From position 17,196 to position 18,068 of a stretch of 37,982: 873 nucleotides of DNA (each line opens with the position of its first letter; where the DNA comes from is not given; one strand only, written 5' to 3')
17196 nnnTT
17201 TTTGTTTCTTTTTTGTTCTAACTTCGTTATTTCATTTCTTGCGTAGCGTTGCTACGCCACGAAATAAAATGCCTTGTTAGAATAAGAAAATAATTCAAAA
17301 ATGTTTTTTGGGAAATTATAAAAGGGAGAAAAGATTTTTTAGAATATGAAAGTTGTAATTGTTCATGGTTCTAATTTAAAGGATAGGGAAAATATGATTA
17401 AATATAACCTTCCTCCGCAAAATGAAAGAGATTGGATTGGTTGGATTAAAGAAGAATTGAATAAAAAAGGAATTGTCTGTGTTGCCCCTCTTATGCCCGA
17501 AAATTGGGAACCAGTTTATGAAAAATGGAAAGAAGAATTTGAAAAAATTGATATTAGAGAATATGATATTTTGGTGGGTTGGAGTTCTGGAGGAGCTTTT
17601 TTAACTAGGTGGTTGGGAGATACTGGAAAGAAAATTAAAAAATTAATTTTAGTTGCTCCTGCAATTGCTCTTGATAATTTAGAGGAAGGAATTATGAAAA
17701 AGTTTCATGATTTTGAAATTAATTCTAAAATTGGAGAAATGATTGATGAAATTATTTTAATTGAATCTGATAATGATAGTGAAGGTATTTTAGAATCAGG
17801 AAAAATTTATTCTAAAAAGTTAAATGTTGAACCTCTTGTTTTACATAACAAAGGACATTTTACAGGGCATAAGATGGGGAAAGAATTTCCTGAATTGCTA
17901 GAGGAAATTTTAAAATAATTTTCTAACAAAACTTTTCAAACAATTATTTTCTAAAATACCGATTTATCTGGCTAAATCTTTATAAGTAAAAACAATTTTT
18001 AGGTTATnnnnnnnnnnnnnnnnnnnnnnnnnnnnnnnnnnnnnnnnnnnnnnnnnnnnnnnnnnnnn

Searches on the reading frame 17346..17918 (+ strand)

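Call 47: search_protein_families(library=pfam, proteins=[window:17346-17918:+], max_evalue=0.001)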
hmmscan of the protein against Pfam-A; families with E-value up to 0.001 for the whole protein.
window:17346-17918:+ (190 aa): 3 families
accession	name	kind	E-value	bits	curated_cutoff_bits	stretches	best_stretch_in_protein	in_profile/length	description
PF06821.19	Ser_hydrolase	-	8.5e-08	32.7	22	1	27-183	12-165/172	Serine hydrolase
PF00561.26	Abhydrolase_1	-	5.9e-05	23.3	25.8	1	74-123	72-123/245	alpha/beta hydrolase fold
PF12146.15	Hydrolase_4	-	0.00013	21.8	27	1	75-112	79-116/239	Serine aminopeptidase, S33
